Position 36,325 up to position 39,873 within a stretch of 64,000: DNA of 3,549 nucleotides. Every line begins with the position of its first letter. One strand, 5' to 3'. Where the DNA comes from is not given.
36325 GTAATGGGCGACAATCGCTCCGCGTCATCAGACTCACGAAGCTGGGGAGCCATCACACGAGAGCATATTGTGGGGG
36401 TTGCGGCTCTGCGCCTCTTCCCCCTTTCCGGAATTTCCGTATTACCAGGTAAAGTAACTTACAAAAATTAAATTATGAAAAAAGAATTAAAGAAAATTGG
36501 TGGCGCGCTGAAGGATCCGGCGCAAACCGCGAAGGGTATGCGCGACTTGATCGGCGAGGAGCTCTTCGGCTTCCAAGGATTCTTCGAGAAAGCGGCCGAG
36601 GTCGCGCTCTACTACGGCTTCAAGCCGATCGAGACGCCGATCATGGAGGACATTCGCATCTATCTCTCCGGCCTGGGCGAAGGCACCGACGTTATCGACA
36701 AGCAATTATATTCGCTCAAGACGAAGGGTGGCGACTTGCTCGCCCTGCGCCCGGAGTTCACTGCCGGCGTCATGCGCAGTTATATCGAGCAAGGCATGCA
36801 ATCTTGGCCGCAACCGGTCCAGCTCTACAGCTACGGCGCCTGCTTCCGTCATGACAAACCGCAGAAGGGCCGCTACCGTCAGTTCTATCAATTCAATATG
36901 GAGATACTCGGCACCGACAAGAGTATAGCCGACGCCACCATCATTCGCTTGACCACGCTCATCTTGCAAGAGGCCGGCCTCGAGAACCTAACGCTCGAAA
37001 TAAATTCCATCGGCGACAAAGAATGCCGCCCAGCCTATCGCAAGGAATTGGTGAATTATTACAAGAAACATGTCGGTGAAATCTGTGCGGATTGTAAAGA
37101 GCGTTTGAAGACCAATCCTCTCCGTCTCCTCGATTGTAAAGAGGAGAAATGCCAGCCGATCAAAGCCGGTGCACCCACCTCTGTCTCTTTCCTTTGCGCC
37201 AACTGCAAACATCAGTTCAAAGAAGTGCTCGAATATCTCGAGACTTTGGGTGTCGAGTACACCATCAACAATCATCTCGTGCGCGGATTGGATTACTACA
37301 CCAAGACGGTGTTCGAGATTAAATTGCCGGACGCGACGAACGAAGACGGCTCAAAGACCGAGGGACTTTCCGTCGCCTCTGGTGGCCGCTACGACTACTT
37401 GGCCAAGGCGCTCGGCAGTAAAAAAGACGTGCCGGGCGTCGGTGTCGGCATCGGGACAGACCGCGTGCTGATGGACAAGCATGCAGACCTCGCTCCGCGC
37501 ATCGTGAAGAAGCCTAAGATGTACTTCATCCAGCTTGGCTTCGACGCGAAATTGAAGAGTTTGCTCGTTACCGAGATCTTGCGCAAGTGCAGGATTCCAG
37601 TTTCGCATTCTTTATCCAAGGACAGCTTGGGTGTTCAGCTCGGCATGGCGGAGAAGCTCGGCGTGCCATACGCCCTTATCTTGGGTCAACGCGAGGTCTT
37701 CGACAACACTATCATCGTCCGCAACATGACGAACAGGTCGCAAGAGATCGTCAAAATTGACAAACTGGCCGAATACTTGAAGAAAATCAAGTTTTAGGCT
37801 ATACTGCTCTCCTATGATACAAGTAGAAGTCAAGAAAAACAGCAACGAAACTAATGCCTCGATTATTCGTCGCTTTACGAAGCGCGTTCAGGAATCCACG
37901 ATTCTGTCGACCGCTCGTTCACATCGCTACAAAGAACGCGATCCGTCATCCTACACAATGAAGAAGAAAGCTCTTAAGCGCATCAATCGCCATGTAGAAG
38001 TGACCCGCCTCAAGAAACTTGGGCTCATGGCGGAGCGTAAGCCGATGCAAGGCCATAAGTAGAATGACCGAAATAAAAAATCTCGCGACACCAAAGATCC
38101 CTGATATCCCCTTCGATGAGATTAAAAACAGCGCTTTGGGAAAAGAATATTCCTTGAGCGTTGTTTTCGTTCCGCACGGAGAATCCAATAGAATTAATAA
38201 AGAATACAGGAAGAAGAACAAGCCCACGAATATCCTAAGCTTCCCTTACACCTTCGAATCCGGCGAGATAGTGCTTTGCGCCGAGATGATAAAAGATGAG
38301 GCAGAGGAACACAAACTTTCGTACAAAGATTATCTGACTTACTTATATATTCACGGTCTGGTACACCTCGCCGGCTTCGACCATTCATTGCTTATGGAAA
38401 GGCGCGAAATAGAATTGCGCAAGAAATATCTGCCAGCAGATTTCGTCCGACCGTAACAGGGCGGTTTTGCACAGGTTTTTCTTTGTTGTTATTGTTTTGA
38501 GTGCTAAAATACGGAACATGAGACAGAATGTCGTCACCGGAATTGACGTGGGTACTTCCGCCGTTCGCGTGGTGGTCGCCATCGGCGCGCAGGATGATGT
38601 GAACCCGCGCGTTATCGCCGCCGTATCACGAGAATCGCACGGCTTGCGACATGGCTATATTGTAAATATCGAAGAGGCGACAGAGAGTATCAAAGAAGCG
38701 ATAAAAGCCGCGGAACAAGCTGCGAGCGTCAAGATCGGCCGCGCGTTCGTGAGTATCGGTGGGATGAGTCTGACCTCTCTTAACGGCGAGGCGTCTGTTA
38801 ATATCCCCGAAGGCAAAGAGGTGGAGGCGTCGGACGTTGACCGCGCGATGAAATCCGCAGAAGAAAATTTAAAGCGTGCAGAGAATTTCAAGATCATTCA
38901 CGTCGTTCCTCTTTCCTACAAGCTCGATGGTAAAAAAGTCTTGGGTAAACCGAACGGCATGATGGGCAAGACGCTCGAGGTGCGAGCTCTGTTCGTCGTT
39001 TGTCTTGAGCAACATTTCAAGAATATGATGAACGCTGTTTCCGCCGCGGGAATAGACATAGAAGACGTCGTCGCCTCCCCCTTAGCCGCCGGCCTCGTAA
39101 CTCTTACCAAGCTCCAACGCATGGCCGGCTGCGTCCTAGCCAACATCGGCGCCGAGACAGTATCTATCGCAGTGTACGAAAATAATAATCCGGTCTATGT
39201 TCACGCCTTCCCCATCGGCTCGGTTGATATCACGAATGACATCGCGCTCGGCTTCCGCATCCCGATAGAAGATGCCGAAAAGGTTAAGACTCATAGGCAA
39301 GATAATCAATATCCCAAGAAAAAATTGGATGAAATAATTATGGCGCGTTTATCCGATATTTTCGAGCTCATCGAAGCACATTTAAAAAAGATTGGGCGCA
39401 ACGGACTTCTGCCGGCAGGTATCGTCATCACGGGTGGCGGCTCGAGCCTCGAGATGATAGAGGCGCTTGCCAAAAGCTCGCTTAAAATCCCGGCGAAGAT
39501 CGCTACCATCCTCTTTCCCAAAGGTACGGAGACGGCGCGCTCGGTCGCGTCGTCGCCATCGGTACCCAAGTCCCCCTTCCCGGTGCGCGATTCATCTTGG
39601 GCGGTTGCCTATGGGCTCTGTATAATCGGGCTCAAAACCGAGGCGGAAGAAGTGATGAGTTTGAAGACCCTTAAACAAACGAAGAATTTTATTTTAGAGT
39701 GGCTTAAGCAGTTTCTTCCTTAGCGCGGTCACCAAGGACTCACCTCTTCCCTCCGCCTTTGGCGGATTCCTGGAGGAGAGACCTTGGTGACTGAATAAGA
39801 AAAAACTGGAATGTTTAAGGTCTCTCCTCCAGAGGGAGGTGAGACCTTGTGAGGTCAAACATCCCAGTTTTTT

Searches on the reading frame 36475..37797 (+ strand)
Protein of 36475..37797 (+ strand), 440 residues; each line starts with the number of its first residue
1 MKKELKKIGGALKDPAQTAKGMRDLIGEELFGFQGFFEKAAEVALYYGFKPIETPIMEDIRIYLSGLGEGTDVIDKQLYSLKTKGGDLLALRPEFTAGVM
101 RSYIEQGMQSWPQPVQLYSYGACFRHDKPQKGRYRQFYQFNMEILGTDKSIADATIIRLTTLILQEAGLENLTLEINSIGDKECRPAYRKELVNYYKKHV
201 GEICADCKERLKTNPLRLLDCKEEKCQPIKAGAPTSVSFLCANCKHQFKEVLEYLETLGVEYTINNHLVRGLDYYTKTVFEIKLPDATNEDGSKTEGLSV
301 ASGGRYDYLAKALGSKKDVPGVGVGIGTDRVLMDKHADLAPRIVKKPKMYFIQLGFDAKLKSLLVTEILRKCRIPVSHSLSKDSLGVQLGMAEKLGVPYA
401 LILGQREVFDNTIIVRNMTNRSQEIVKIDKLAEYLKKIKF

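Call 15: search_protein_families(library=pfam, proteins=[window:36475-37797:+], max_evalue=0.001)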
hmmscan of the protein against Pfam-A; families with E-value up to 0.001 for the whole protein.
window:36475-37797:+ (440 aa): 4 families
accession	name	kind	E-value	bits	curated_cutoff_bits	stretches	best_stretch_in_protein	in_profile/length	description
PF13393.11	tRNA-synt_His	-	3.5e-33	115.6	25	1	21-327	1-304/308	Histidyl-tRNA synthetase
PF03129.25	HGTP_anticodon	-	6.1e-13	49.2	21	1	365-437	21-93/94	Anticodon binding domain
PF00587.30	tRNA-synt_2b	-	1.3e-12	48.6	29.3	1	79-286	1-124/179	tRNA synthetase class II core domain (G, H, P, S and T)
PF01409.25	tRNA-synt_2d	-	0.00014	21.9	19.8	0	88-156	80-144/246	tRNA synthetases class II core domain (F)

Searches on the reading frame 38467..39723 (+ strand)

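Call 15: search_protein_families(library=pfam, proteins=[window:38467-39723:+], max_evalue=0.001)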
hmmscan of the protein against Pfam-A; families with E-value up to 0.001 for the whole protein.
window:38467-39723:+ (418 aa): 4 families
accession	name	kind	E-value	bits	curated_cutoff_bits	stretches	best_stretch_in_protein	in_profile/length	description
PF14450.12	FtsA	-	6.6e-22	78.7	31.8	1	223-349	1-113/127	Cell division protein FtsA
PF02491.25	SHS2_FTSA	-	7.6e-16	58.7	25.4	1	99-177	1-78/79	SHS2 domain inserted in FTSA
PF11104.14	PilM_2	-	4.7e-11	42.7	27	1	210-384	170-335/340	Type IV pilus assembly protein PilM;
PF06723.19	MreB_Mbl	-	6.3e-05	22.4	27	0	284-346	239-304/327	MreB/Mbl protein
